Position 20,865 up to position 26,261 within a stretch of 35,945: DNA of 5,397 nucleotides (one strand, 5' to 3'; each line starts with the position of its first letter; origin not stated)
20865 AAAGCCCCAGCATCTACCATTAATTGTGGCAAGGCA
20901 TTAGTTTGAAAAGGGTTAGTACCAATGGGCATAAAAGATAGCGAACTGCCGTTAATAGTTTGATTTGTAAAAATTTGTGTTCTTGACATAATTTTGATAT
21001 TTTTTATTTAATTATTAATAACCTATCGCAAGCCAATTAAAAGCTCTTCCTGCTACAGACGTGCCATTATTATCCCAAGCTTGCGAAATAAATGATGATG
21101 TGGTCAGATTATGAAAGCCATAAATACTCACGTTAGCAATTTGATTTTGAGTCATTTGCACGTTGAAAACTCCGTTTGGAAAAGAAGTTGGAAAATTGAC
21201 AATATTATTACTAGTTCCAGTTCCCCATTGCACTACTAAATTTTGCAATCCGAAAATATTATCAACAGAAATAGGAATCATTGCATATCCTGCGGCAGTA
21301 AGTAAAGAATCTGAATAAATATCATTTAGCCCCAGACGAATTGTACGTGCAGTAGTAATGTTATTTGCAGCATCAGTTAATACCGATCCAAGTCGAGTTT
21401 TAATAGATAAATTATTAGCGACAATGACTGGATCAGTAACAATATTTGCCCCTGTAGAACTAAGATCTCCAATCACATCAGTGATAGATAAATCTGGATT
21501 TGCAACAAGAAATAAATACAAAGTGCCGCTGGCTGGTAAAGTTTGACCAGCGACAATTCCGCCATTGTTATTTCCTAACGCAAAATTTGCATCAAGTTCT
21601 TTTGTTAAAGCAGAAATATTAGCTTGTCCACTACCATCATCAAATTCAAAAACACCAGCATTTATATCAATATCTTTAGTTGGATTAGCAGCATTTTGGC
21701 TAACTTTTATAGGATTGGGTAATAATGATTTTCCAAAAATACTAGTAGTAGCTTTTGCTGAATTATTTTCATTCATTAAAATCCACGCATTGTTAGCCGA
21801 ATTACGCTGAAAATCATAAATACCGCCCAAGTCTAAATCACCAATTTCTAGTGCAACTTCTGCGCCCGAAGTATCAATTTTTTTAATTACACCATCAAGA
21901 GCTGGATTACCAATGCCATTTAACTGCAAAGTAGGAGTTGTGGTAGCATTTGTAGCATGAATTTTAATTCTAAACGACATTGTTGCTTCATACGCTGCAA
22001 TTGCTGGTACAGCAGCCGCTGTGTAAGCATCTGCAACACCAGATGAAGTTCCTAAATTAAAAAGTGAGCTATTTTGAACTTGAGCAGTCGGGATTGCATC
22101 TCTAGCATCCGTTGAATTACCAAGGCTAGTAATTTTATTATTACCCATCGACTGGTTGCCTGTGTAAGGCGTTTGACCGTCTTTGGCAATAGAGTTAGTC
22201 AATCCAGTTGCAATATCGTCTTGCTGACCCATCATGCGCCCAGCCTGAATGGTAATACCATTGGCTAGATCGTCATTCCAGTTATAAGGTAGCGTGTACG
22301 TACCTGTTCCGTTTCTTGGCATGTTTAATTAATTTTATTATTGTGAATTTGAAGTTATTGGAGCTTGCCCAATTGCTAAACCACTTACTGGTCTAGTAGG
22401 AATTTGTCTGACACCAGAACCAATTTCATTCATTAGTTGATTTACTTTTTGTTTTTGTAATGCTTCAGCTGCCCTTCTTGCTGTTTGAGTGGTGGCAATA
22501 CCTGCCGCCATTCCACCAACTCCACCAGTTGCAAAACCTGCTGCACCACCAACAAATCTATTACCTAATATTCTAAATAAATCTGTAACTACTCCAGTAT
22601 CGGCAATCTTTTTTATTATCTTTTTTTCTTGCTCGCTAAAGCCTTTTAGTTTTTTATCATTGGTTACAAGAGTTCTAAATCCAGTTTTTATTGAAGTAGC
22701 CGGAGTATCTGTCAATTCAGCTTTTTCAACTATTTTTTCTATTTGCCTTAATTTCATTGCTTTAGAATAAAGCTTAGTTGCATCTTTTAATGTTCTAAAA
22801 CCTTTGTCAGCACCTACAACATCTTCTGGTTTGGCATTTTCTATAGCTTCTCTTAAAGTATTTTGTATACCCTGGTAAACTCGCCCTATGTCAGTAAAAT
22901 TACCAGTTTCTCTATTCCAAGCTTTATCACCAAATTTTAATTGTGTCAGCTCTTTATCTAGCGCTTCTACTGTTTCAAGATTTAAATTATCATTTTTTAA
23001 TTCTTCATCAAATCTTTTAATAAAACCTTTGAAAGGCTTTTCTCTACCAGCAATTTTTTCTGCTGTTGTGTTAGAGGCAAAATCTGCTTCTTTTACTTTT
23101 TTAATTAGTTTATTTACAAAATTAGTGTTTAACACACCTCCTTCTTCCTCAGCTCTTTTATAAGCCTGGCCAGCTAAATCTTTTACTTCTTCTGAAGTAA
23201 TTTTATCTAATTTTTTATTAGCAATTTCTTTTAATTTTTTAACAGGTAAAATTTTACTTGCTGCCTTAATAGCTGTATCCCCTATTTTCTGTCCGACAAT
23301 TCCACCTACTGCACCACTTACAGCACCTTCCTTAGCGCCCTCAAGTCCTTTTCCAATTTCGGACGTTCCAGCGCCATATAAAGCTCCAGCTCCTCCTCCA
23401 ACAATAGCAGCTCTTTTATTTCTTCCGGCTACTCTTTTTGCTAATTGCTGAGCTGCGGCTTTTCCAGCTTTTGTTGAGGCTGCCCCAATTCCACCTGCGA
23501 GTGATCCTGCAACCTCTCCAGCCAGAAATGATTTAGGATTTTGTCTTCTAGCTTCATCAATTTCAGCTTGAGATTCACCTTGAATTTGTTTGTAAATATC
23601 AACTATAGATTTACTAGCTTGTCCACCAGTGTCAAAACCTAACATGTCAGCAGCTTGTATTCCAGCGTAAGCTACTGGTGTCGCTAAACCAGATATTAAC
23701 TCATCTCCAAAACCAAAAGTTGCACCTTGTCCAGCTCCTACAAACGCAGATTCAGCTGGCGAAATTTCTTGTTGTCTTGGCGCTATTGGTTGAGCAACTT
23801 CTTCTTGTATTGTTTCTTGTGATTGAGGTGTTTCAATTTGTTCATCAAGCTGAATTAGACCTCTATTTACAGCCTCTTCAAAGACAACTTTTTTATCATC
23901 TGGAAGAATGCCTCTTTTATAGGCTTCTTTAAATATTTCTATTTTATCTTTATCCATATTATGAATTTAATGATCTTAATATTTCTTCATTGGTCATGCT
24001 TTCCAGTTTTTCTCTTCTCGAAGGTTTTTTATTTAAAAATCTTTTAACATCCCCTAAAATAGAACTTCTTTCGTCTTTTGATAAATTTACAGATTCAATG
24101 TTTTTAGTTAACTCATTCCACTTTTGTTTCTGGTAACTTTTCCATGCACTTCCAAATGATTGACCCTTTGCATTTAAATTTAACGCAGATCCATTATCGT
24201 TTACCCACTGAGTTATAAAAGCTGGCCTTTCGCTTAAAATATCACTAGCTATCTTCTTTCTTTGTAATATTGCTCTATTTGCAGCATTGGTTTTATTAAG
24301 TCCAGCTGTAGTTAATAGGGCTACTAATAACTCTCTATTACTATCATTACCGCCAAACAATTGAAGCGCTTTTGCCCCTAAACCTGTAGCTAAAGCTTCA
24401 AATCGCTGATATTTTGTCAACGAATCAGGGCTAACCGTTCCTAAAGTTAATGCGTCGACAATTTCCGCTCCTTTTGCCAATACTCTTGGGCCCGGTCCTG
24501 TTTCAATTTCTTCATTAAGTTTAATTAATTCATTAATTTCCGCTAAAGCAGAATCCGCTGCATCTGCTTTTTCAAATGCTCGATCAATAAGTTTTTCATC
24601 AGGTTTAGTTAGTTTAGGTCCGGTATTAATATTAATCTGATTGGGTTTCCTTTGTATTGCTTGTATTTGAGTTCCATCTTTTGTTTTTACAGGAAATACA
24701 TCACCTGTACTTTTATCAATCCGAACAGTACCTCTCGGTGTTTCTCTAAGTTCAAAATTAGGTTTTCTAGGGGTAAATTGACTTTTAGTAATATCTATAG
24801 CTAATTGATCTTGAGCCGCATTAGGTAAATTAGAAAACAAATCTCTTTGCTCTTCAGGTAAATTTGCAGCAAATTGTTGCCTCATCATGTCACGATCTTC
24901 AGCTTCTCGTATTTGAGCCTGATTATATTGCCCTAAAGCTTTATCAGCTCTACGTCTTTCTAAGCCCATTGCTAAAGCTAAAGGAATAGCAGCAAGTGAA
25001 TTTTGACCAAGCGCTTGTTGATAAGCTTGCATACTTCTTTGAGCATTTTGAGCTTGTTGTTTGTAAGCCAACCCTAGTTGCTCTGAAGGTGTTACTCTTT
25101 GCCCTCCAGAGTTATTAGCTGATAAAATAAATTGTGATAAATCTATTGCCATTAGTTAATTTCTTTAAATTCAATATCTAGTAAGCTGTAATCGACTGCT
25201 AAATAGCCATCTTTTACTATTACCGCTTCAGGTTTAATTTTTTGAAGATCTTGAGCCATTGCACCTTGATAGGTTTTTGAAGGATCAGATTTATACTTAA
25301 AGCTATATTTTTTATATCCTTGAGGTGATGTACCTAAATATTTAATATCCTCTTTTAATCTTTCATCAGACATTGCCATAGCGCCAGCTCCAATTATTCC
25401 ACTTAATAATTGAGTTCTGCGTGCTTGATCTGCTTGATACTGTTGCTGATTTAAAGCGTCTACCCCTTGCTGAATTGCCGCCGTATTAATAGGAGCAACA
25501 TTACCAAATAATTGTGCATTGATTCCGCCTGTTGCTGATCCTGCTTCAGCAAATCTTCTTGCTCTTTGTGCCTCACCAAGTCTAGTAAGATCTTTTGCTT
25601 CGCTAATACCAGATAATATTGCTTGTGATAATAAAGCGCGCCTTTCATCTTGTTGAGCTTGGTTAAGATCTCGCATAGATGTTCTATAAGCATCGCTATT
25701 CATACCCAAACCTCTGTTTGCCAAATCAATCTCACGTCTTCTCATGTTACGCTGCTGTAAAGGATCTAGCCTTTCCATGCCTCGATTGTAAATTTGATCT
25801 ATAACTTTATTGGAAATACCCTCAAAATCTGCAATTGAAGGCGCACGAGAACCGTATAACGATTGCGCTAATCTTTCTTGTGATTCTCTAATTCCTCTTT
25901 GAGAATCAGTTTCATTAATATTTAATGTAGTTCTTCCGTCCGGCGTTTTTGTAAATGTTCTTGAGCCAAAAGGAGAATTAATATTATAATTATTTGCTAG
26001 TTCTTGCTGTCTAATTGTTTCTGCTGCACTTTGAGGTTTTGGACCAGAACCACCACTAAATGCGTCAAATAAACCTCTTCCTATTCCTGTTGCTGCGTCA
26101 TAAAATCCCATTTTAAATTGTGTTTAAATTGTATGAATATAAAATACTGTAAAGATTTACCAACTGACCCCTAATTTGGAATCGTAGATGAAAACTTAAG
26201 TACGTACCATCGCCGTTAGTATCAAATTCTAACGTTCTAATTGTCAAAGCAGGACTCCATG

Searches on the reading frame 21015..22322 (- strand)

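Call 11: search_protein_families(library=phrogs, max_evalue=0.001, proteins=[window:21015-22322:-])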
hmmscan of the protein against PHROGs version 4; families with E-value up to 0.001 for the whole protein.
window:21015-22322:- (435 aa): 3 families
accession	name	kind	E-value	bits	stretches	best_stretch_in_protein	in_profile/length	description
phrog_13989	-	head and packaging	6e-14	52.6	1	1-103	1-105/597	virion structural protein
phrog_25848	-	tail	3.8e-07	29.7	1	35-94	200-257/598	tail fiber protein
phrog_4209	-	tail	1.5e-05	25.2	1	362-435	327-406/406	tail fiber protein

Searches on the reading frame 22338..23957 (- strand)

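Call 11: search_protein_families(library=phrogs, max_evalue=0.001, proteins=[window:22338-23957:-])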
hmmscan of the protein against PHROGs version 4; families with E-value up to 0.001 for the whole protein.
window:22338-23957:- (539 aa): 1 family
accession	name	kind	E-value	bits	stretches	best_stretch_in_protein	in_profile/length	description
phrog_5880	-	unknown function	6.1e-11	42.7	1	43-219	27-190/661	-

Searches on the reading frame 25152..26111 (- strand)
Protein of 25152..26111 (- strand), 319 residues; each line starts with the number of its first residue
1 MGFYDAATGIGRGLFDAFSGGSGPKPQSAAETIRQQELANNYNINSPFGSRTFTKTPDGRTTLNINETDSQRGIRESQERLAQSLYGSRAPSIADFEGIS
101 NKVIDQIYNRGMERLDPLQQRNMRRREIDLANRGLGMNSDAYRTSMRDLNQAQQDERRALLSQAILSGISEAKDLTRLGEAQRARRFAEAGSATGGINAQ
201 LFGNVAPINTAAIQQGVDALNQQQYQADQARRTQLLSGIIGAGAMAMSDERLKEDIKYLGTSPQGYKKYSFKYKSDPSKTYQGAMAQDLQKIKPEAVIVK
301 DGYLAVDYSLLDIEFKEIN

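Call 10: search_protein_families(library=phrogs, max_evalue=0.001, proteins=[window:25152-26111:-])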
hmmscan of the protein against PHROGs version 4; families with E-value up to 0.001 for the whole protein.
window:25152-26111:- (319 aa): 4 families
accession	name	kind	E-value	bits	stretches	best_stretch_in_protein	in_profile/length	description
phrog_6121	-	head and packaging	4.5e-34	119.6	2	199-310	275-386/392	virion structural protein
phrog_1980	-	tail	1.2e-09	39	1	49-300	195-386/449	tail fiber protein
phrog_5668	-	tail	2e-07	30.1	1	246-309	1464-1534/1567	tail fiber protein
phrog_5481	-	tail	3.6e-06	26.7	1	244-299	912-972/1043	tail fiber protein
